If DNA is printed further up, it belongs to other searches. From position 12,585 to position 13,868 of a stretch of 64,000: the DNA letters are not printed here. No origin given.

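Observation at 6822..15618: IclR-controlled operon coupling a Liv-type ABC importer to PobA and an extradiol dioxygenase: candidate 4-hydroxybenzoate uptake and catabolism unit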

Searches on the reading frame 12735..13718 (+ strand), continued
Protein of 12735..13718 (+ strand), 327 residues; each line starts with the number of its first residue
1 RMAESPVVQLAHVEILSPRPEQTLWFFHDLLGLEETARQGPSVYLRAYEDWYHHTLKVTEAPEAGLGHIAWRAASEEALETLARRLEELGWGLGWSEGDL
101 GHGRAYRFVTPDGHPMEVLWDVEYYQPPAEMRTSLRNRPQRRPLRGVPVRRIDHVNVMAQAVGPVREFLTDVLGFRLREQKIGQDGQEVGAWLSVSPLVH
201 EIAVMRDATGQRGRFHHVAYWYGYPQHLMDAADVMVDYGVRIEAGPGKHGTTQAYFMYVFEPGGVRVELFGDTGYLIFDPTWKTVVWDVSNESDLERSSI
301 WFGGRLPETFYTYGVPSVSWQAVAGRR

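Call 39: find_related_loci(query=A2, collection=genome_contigs, flank=10000)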
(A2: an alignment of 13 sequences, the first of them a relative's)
Query A2 (326 aa) in genome_contigs; peptide patterns used: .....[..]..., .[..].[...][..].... (x = any residue, [..] = any of these).
599 stretches matched a pattern (row limit reached: there are more); 598 encode a relative of the query (tblastn E <= 1e-3); the best 80 are kept; 80 distinct loci.
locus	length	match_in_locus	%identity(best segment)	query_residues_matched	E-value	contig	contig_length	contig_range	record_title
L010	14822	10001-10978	88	1-326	0e+0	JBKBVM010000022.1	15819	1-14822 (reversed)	MAG: bacterium isolate 21I_052.bin.53 NODE_22_length_15819_cov_4.880955, whole genome shotgun sequence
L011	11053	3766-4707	78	3-316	6e-169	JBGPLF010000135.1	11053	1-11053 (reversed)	MAG: bacterium isolate OBJ_0618_7090110_269 k141_6880560_length_11053_cov_8.9958, whole genome shotgun sequence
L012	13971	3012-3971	75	3-325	8e-167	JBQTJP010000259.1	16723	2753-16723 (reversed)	MAG: Armatimonadota bacterium isolate SAR42 c_000000027486, whole genome shotgun sequence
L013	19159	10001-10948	74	6-321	3e-161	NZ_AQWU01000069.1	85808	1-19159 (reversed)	Thermus igniterrae ATCC 700962 B128DRAFT_scaffold_5.6_C, whole genome shotgun sequence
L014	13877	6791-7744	63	1-318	8e-146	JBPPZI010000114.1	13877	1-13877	MAG: Pseudogracilibacillus sp. isolate A3-12A NODE_138_length_13877_cov_0.271447, whole genome shotgun sequence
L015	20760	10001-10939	67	6-321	5e-143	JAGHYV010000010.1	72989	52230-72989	MAG: Roseiflexus sp. isolate 629F.7 NODE_27_length_72989_cov_384.062509, whole genome shotgun sequence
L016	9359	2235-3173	66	6-321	2e-142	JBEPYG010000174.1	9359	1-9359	MAG: Roseiflexus sp. isolate 03V1_S199.concoct.031 NODE_4527_length_9359_cov_2.003141, whole genome shotgun sequence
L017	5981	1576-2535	62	4-323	5e-142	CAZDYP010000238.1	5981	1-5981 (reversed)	MAG TPA_asm: uncultured Anaerolineae bacterium isolate binchicken_co107_438 genome assembly, contig: NODE_27482_length_5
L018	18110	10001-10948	67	2-315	2e-144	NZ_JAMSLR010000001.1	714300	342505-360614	Thermalbibacter longus strain CFH 74404 Scaffold1, whole genome shotgun sequence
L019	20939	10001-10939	63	1-316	2e-139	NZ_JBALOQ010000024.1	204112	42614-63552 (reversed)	Bacillus sp. JJ1562 JJ-1562_contig_25, whole genome shotgun sequence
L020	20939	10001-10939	64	3-315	1e-139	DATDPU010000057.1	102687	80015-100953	MAG TPA_asm: Anaerolineae bacterium isolate SMAG_U7929 k141_1133231, whole genome shotgun sequence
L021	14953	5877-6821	61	4-318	4e-139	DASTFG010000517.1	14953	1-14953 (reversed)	MAG TPA_asm: Anaerolineales bacterium isolate SMAG_U868 k141_195490, whole genome shotgun sequence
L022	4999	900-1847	64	2-317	9e-141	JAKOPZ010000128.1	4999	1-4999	MAG: Chloroflexota bacterium isolate all_maxbin.084 k201_433237, whole genome shotgun sequence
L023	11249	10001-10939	61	1-316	4e-138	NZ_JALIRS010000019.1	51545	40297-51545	Lysinibacillus sp. BPa_S21 NODE_19_length_51545_cov_161.411, whole genome shotgun sequence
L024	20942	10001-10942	63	1-317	4e-138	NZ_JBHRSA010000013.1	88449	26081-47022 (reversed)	Virgibacillus xinjiangensis strain KCTC 13128 platanus_K_21_77_13, whole genome shotgun sequence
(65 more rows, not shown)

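Call 69: search_protein_families(library=pfam, proteins=[L003:10985-12070:+, L009:2600-3535:-], max_evalue=0.01)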
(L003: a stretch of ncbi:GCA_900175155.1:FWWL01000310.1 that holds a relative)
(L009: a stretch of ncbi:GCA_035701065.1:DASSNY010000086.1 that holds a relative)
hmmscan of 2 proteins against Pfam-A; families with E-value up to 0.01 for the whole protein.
L003:10985-12070:+ (361 aa): 1 family
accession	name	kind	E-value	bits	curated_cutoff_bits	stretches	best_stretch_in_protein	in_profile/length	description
PF02566.24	OsmC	-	6.4e-09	36.6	27.5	1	268-358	4-99/100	OsmC-like protein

L009:2600-3535:- (311 aa): 1 family
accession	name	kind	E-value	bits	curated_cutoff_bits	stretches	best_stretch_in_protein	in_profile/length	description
PF04909.20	Amidohydro_2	-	5.3e-26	92.5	26.4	1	3-298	2-256/289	Amidohydrolase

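Call 70: search_protein_families(library=ncbifam, proteins=[L009:2600-3535:-], max_evalue=0.00001)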
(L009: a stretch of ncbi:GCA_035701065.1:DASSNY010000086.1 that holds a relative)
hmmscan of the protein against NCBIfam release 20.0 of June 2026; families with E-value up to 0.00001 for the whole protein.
L009:2600-3535:- (311 aa): 0 families

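Call 74: find_homologous_proteins(query=P0060, max_evalue=1e-30)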
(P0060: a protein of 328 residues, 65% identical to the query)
Query P0060 (328 aa): 4462 proteins with E <= 1e-30 among 6191 candidates; the best 120 are listed.
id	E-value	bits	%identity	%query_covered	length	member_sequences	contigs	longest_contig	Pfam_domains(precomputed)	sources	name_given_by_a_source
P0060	1.3e-226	769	100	100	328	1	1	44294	PF00903.32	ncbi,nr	ncbi:MAG TPA: catechol 2,3-dioxygenase [Bacillales bacterium]|nr:catechol 2,3-dioxygenase [Bacillale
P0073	5.4e-180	616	79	99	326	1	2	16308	PF00903.32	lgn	-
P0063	9.3e-180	615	79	99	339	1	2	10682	PF00903.32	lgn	-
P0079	4.0e-178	610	78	100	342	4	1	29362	PF22677.3,PF00903.32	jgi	-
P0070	4.4e-177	607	77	99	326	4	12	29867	PF00903.32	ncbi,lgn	-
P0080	1.1e-172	592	75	99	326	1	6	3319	PF00903.32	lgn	-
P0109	8.5e-172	589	75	99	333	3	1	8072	PF00903.32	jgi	-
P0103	4.3e-165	567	72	98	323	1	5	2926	PF00903.32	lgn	-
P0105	1.4e-164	565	73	98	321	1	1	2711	PF00903.32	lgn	-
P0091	2.4e-163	561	70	99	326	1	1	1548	PF00903.32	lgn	-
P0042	1.4e-162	559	70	98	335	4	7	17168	PF13669.13,PF00903.32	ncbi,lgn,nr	ncbi:MAG: catechol 2,3-dioxygenase [Bacillota bacterium]|nr:MAG: catechol 2,3-dioxygenase [Bacillota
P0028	1.2e-161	556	70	96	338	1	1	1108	PF00903.32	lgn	-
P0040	6.1e-161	553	68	97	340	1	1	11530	PF13669.13,PF00903.32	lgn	-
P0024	1.2e-160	552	71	95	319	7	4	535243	PF00903.32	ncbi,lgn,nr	ncbi:MAG: catechol 2,3-dioxygenase [Armatimonadota bacterium]|nr:catechol 2,3-dioxygenase [Armatimon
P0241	7.7e-160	550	71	98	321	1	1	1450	PF00903.32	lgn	-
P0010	3.7e-150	518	66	95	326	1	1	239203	PF00903.32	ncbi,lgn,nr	ncbi:MAG: catechol 2,3-dioxygenase [Armatimonadetes bacterium]|nr:catechol 2,3-dioxygenase [Armatimo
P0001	8.9e-149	513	65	97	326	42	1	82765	PF13669.13,PF00903.32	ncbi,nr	ncbi:MAG: catechol 2,3-dioxygenase [Armatimonadota bacterium]|nr:catechol 2,3-dioxygenase [Armatimon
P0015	2.8e-147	509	66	96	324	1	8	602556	PF13669.13,PF00903.32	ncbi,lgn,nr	ncbi:MAG: catechol 2,3-dioxygenase [Armatimonadota bacterium]|nr:catechol 2,3-dioxygenase [Armatimon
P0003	7.3e-146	504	65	95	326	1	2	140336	PF13669.13,PF00903.32,PF22247.3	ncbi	-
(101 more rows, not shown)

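Call 80: search_protein_families(library=pfam, proteins=[L010:7852-8415:+, L010:1673-2338:+, L010:573-1400:+, L010:22-576:+, L010:12228-13412:-, L013:15527-16873:+, L013:16884-17396:+, L013:11031-12251:+], max_evalue=0.001)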
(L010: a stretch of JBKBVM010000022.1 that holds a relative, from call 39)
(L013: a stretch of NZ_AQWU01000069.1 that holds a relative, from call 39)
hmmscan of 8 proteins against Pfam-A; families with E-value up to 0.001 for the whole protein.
L010:7852-8415:+ (187 aa): 2 families
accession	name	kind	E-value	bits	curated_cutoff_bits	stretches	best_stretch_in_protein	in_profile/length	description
PF11794.13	HpaB_N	-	2.3e-29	103.3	35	1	2-97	171-262/270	4-hydroxyphenylacetate 3-hydroxylase N terminal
PF03241.18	HpaB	-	3.8e-07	29.9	25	1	96-158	36-96/202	4-hydroxyphenylacetate 3-hydroxylase C terminal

L010:1673-2338:+ (221 aa): 1 family
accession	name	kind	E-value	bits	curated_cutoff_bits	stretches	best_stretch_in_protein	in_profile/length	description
PF20169.3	DUF6537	-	5.4e-35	121.6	27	1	79-202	74-202/203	Family of unknown function (DUF6537)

L010:573-1400:+ (275 aa): 5 families
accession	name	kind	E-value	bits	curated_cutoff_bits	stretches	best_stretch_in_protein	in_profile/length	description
PF08704.16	GCD14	-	1.5e-29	103.8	26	1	63-233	6-179/247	tRNA methyltransferase complex GCD14 subunit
PF14801.12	TrmI-like_N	-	5.2e-16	58.8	24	1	4-52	1-50/50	TrmI-like N-terminal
PF01135.25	PCMT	-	6.7e-10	39.5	20.3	1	83-215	59-187/210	Protein-L-isoaspartate(D-aspartate) O-methyltransferase (PCMT)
PF13649.12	Methyltransf_25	-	4.1e-05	24.6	27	1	101-193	1-97/97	Methyltransferase domain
PF13847.12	Methyltransf_31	-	0.00012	22.2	27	1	97-201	3-113/145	Methyltransferase domain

L010:22-576:+ (184 aa): 0 families

L010:12228-13412:- (394 aa): 4 families
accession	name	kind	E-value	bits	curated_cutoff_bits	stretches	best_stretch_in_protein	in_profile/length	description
PF00108.29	Thiolase_N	-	6.7e-88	294.9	26.4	1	11-262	2-259/260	Thiolase, N-terminal domain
PF02803.24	Thiolase_C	-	6.5e-45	152.2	27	1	271-392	2-123/123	Thiolase, C-terminal domain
PF00109.32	ketoacyl-synt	-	8.1e-06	26.1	20.8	0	87-124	167-204/252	Beta-ketoacyl synthase, N-terminal domain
PF22691.2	Thiolase_C_1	-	3.4e-05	24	28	0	282-333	9-60/144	Thiolase C-terminal domain-like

L013:15527-16873:+ (448 aa): 2 families
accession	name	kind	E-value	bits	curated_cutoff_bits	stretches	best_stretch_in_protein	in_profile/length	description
PF00355.32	Rieske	-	8.8e-21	74.1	20.3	1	54-138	1-83/88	Rieske [2Fe-2S] domain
PF00848.25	Ring_hydroxyl_A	-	4e-17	63.2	24.9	1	175-446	1-206/208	Ring hydroxylating alpha subunit (catalytic domain)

L013:16884-17396:+ (170 aa): 2 families
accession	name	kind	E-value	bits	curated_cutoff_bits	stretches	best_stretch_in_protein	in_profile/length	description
PF00866.24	Ring_hydroxyl_B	-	6.9e-41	140.1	27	1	13-162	1-143/144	Ring hydroxylating beta subunit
PF13577.12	SnoaL_4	-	1e-06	29.2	24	1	5-152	7-125/126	SnoaL-like domain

L013:11031-12251:+ (406 aa): 3 families
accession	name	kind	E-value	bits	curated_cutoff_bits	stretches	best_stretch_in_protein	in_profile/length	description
PF13458.12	Peripla_BP_6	-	4.1e-75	254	31.7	1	45-384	1-339/343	Periplasmic binding protein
PF13433.12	Peripla_BP_5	-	2.2e-43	149.2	27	1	46-380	1-333/363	Periplasmic binding protein domain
PF01094.35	ANF_receptor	-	7.6e-09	35.5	25.4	1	81-369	21-336/353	Receptor family ligand binding region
